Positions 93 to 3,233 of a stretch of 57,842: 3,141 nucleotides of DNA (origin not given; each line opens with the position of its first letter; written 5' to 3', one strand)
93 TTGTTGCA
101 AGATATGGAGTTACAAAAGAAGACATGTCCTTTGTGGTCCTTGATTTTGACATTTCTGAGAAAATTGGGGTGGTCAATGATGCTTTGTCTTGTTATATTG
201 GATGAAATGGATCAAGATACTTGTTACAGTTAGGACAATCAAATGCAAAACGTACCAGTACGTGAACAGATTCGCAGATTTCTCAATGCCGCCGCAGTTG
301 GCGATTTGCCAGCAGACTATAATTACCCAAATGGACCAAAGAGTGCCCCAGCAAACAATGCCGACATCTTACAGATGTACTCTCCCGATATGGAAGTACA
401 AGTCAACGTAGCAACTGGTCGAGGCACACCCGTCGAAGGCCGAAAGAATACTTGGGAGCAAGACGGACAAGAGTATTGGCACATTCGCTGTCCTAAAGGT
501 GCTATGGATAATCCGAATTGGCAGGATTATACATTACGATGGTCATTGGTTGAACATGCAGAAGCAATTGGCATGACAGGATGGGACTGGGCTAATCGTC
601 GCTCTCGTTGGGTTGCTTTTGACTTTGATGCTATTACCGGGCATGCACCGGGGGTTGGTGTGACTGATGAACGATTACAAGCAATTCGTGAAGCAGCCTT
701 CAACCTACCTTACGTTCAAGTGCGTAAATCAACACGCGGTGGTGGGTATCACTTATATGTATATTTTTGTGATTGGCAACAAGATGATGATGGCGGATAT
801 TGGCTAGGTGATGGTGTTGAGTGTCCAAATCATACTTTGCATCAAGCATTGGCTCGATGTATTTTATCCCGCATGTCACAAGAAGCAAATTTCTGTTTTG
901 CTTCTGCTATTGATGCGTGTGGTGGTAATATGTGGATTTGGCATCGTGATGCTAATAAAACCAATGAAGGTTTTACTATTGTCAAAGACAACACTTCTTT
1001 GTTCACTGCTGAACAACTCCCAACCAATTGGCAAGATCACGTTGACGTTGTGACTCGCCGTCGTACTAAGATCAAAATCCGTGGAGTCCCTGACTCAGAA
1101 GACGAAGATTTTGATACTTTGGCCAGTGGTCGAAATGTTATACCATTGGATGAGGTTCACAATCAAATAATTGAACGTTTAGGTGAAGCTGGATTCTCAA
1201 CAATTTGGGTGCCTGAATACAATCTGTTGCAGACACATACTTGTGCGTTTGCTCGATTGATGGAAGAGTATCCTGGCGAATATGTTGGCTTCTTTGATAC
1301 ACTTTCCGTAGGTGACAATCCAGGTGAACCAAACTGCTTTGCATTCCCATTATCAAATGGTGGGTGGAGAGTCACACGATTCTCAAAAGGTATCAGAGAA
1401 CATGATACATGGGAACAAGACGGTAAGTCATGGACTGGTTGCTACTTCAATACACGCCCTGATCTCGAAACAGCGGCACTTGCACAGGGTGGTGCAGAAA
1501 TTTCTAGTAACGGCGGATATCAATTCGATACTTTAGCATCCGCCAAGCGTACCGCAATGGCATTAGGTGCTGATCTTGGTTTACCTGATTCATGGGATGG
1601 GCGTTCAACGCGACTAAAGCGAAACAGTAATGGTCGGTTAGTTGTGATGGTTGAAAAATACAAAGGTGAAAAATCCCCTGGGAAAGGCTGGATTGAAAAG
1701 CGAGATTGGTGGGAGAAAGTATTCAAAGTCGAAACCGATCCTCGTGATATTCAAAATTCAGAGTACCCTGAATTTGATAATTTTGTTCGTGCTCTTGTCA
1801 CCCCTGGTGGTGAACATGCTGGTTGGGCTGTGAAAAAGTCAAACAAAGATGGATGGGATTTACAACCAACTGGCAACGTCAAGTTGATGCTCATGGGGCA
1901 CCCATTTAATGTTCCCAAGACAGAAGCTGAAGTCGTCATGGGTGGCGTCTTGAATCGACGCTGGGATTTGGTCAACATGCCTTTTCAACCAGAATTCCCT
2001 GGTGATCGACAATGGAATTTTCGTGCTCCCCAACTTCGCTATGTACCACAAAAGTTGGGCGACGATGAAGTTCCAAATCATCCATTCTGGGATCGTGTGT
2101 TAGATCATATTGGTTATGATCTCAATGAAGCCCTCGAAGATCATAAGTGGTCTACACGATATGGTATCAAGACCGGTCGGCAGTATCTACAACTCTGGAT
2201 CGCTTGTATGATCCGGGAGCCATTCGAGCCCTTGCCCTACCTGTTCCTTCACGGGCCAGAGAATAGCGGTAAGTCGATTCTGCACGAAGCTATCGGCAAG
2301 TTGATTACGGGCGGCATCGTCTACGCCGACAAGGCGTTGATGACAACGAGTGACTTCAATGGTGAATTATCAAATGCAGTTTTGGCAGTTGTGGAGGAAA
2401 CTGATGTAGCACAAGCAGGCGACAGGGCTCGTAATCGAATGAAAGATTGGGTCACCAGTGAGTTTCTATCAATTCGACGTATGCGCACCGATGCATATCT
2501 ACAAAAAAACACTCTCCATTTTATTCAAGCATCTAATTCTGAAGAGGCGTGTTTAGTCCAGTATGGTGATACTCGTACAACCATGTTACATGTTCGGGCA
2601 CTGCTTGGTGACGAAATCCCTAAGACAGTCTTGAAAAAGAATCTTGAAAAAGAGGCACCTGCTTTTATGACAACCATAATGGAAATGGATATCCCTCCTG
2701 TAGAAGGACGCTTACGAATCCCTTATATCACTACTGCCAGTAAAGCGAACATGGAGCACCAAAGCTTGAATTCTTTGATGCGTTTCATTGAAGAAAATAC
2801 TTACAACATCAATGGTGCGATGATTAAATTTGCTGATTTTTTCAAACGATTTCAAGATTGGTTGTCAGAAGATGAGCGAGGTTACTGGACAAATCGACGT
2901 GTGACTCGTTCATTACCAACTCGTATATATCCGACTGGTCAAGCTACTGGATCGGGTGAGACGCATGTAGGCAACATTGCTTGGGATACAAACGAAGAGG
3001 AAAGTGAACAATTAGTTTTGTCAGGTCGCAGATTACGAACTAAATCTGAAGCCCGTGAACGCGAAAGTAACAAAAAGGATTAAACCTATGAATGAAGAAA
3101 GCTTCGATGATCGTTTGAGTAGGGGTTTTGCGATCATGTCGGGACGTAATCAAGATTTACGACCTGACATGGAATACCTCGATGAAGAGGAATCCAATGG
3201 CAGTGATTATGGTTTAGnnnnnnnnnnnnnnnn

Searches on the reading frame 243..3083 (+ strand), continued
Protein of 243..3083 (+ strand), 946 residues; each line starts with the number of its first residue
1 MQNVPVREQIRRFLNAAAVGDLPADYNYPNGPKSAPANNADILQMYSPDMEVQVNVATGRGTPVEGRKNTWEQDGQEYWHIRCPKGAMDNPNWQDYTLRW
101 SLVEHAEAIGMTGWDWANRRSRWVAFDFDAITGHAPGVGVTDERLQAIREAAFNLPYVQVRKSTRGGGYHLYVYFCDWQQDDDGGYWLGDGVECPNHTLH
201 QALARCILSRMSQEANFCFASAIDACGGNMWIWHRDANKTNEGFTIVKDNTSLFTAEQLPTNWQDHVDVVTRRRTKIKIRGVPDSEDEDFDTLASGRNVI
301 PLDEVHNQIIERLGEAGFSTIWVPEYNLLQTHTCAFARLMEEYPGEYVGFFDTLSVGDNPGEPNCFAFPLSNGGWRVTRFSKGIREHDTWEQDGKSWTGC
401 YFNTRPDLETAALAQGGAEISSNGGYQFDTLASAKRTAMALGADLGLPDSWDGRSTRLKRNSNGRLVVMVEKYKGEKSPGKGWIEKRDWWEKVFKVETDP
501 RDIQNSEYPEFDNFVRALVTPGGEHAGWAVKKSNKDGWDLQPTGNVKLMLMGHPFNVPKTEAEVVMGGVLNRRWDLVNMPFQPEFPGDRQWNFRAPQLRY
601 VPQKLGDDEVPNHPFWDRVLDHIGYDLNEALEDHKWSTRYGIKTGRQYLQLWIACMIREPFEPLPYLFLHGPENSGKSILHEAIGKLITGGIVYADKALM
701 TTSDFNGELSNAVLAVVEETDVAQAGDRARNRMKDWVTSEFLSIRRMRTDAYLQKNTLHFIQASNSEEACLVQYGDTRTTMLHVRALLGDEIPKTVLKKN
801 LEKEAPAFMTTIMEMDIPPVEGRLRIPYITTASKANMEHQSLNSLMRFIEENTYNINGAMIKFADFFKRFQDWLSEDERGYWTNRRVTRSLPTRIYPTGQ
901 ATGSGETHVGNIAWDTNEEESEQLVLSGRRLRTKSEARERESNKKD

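Call 97: fold_search(model_id=the predicted structure, library=pdb)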
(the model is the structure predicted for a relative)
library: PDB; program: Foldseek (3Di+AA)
matches with E <= 10: 1118; with E <= 0.001: 273
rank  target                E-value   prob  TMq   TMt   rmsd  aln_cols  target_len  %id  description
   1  6k9c_B                3.9e-14  1.00  0.30  0.62   7.0       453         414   14  The apo structure of NrS-1 C terminal region (305-718) (released 2020-04-08)
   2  6k9c_A                9.6e-14  1.00  0.29  0.59   7.7       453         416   14  The apo structure of NrS-1 C terminal region (305-718) (released 2020-04-08)
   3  6lrb_F                3.9e-13  1.00  0.27  0.57   9.1       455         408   14  The A form apo structure of NrS-1 C terminal region-CTR (released 2020-04-08)
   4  6lrb_C                1.6e-12  1.00  0.27  0.57   9.2       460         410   14  The A form apo structure of NrS-1 C terminal region-CTR (released 2020-04-08)
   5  6k9e_A                1.8e-12  1.00  0.28  0.59   7.5       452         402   14  The A form apo structure of NrS-1 C terminal region-CTR(305-718) (released 2020-06-17)
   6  6lrb_B                1.8e-12  1.00  0.27  0.58   9.1       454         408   14  The A form apo structure of NrS-1 C terminal region-CTR (released 2020-04-08)
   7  6lrb_D                2.3e-12  1.00  0.27  0.56   8.3       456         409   15  The A form apo structure of NrS-1 C terminal region-CTR (released 2020-04-08)
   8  6k9e_B                2.8e-12  1.00  0.28  0.57   7.4       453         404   15  The A form apo structure of NrS-1 C terminal region-CTR(305-718) (released 2020-06-17)
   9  6lrb_A                3.7e-12  1.00  0.28  0.57   8.2       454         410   15  The A form apo structure of NrS-1 C terminal region-CTR (released 2020-04-08)
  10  6k9e_C                1.1e-11  1.00  0.27  0.58   8.5       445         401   15  The A form apo structure of NrS-1 C terminal region-CTR(305-718) (released 2020-06-17)
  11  8wgy_E                1.4e-10  1.00  0.29  0.34  22.6      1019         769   11  MPOX E5 hexamer AMP-PNP and ssDNA bound form with clear primase domain (released 2024-10-16)
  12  9ilz_A                5.0e-10  1.00  0.28  0.33  36.8      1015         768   10  The Cryo-EM structure of MPXV E5 in complex with ssDNA (released 2025-06-18)
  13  8iqi_B                7.7e-10  1.00  0.25  0.26  29.5      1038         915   10  Structure of Full-Length AsfvPrimPol in Complex-Form (released 2023-07-26)
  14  8wvz_A                8.6e-10  1.00  0.22  0.30  19.5       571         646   13  Structure of ADP-Form AsfvPrimPol Hexamer (released 2024-10-30)
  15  8iqi_C                1.3e-09  1.00  0.23  0.23  31.5      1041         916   10  Structure of Full-Length AsfvPrimPol in Complex-Form (released 2023-07-26)
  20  7ola_C                4.7e-09  1.00  0.26  0.50   8.3       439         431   12  Structure of Primase-Helicase in SaPI5 (released 2022-07-13)
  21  7ola_A                4.7e-09  1.00  0.25  0.46   9.6       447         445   14  Structure of Primase-Helicase in SaPI5 (released 2022-07-13)
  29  7ola_B                3.1e-08  1.00  0.24  0.45   9.6       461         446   14  Structure of Primase-Helicase in SaPI5 (released 2022-07-13)
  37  7ola_F                7.3e-08  1.00  0.23  0.52   6.3       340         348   14  Structure of Primase-Helicase in SaPI5 (released 2022-07-13)
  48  7pds_C                1.8e-07  1.00  0.22  0.37  10.4       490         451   12  The structure of PriRep1 with dsDNA (released 2022-07-13)
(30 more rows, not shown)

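Call 100: search_solved_structures(query=A2, max_evalue=1)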
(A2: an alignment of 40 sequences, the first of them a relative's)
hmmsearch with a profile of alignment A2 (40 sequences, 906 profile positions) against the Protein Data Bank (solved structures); distinct sequences matched with E-value up to 1: 2.
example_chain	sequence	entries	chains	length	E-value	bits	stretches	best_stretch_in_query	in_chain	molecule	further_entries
6k9c_A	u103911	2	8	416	6.6e-11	44.1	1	638-818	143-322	Primase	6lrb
6k9e_A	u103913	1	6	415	6.6e-11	44.1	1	638-818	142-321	Primase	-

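Call 116: find_related_loci(query=A2, collection=viral_contigs, flank=10000)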
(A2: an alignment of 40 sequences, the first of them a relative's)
Query A2 (946 aa) in viral_contigs; peptide patterns used: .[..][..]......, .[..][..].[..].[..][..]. (x = any residue, [..] = any of these).
312 stretches matched a pattern; 263 encode a relative of the query (tblastn E <= 1e-3); the best 80 are kept; 80 distinct loci.
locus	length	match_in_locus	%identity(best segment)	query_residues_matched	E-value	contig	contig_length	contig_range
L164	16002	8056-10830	60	6-940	0e+0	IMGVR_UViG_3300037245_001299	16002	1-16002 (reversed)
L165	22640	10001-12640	49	41-932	0e+0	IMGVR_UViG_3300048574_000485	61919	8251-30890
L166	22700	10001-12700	48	6-934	0e+0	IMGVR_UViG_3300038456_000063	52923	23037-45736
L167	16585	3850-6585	47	37-935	0e+0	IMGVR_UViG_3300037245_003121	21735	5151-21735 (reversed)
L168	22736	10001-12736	47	1-934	0e+0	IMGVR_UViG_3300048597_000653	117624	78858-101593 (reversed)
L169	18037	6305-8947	49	38-922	0e+0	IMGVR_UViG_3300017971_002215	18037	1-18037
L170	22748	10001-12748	45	33-915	0e+0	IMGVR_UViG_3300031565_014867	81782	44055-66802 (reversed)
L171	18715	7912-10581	46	38-934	0e+0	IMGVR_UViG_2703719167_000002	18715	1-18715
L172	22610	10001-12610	47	33-915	0e+0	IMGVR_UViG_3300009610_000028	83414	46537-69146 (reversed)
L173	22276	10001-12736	46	7-936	0e+0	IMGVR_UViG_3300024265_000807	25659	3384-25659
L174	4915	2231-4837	46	33-915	0e+0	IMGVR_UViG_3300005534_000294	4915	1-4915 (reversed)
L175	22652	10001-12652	46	6-918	0e+0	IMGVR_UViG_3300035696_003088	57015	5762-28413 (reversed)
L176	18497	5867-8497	45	38-932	0e+0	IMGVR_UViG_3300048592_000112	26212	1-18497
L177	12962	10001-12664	46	33-934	0e+0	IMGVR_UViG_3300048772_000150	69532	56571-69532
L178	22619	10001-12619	46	4-914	0e+0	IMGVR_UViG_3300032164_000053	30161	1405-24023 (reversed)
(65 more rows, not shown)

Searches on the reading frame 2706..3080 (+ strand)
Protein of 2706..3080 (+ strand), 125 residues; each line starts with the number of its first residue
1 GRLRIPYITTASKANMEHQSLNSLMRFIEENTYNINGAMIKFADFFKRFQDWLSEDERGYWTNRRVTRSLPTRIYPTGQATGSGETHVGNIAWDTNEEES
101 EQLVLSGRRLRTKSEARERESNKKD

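Call 108: predict_structure(alignment_id=A3)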
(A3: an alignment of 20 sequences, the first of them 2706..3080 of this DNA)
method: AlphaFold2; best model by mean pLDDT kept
length: 125 residues; sequences in the alignment: 20
mean_pLDDT: 82.7   pTM: 0.66
mean pLDDT of the five models: 82.7, 82.2, 80.9, 80.6, 79.6
residues with pLDDT >= 90: 41; 70-90: 63; 50-70: 20; < 50: 1
segments of 3 or more residues with pLDDT < 50: none
pLDDT, mean of each block of 10 residues (from residue 1): 60 53 85 91 93 89 87 88 86 86 87 87 81
secondary structure, 60 per line:
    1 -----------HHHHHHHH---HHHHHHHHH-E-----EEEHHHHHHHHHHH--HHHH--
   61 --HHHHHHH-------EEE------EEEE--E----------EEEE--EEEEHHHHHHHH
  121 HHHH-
elements in order: H12-19 H23-31 E39-41 H42-52 H55-58 H63-69 E77-79 E86-89 E103-106 E109-112 H113-124

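Call 112: fold_search(model_id=the predicted structure, library=pdb)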
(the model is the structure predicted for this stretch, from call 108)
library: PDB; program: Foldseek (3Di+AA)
matches with E <= 10: 141; with E <= 0.001: 0
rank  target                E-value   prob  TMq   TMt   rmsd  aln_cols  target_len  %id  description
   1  8zjr_M                4.0e-02  0.97  0.40  0.58   5.2        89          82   13  Structure of nucleosome-bound RFX5 complex (released 2025-08-13)
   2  8iqh_E                7.7e-02  0.91  0.44  0.08   7.5       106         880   12  Structure of Full-Length AsfvPrimPol in Apo-Form (released 2023-07-26)
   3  9iwa_C                9.9e-02  0.87  0.45  0.09   8.7       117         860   12  Structure of apo AsfvPrimPol with dodecamer (released 2025-12-24)
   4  8iqh_D                9.9e-02  0.84  0.43  0.08   8.8       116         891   11  Structure of Full-Length AsfvPrimPol in Apo-Form (released 2023-07-26)
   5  8iqh_C                1.1e-01  0.84  0.42  0.08   8.2       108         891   11  Structure of Full-Length AsfvPrimPol in Apo-Form (released 2023-07-26)
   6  8iqh_F                1.3e-01  0.87  0.45  0.08   7.8       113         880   11  Structure of Full-Length AsfvPrimPol in Apo-Form (released 2023-07-26)
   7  8iqi_B                1.6e-01  0.85  0.48  0.08   7.2       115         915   12  Structure of Full-Length AsfvPrimPol in Complex-Form (released 2023-07-26)
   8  9iwa_A                2.3e-01  0.75  0.43  0.08  12.3       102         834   13  Structure of apo AsfvPrimPol with dodecamer (released 2025-12-24)
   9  8iqh_A                3.3e-01  0.69  0.45  0.08   6.5       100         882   12  Structure of Full-Length AsfvPrimPol in Apo-Form (released 2023-07-26)
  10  1dp7_P                3.6e-01  0.89  0.43  0.66   2.9        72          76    8  COCRYSTAL STRUCTURE OF RFX-DBD IN COMPLEX WITH ITS COGNATE X-BOX BINDING SITE (released 2000-03-06)
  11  8ww9_A                4.9e-01  0.63  0.43  0.08   5.6        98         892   12  Structure of ADP-Form AsfvPrimPol Dodecamer (released 2025-04-30)
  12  8iqi_A                5.2e-01  0.60  0.45  0.08   7.2       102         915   12  Structure of Full-Length AsfvPrimPol in Complex-Form (released 2023-07-26)
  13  8iqh_G                5.2e-01  0.47  0.43  0.08   8.8       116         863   12  Structure of Full-Length AsfvPrimPol in Apo-Form (released 2023-07-26)
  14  8iqh_I                6.0e-01  0.51  0.45  0.08   8.3       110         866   12  Structure of Full-Length AsfvPrimPol in Apo-Form (released 2023-07-26)
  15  5meb_A                7.2e-01  0.30  0.39  0.42  11.0       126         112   11  Crystal structure of yeast Cdt1 C-terminal domain (released 2017-05-17)
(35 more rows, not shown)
